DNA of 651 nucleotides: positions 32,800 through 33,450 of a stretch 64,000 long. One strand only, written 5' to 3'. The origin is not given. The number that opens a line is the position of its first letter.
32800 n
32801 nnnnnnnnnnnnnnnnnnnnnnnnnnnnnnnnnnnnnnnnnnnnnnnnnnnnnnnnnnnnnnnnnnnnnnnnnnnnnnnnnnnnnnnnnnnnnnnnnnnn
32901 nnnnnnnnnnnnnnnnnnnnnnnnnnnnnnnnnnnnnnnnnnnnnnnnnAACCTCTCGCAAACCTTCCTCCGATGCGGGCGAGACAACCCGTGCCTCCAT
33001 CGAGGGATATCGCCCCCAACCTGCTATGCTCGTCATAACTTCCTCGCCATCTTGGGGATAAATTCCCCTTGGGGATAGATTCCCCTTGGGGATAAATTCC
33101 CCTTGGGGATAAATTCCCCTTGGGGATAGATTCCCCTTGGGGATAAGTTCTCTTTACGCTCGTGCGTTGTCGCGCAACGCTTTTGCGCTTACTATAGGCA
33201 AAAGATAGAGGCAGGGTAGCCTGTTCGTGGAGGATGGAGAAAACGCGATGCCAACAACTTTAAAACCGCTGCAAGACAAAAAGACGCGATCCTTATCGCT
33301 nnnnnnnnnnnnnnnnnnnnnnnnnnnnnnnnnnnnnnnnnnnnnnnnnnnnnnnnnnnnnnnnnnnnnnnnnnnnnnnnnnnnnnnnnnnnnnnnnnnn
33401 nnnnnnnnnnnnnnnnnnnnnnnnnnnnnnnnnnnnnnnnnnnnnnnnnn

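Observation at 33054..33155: Six perfect-period 17-bp palindromic tandem repeats between divergent dprE1 and the UbiA-like gene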

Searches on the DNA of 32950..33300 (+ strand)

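Call 73: search_rna_families(source=window, start=32950, end=33300, threshold=evalue, max_evalue=1)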
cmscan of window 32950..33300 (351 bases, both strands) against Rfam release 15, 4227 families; matches with E-value up to 1: 1.
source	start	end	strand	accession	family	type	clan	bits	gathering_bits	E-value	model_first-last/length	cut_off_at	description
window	33054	33135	+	RF00876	mir-684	Gene; miRNA;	-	19.2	100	0.27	1-86/86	no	mir-684 microRNA precursor family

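Call 92: search_dna_similar(query=window:33030-33215:+, collection=plasmids, mode=distant, max_rows=8)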
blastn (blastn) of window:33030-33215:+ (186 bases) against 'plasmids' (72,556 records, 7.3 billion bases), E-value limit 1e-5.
No match.

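Call 93: search_dna_similar(query=window:33030-33215:+, collection=phages, mode=distant, max_rows=8)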
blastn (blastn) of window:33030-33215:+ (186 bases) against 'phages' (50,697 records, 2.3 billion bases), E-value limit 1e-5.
No match.
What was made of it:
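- Tried and rejected: Plasmid and phage BLAST of the array plus conserved block: no match (calls 92, 93).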
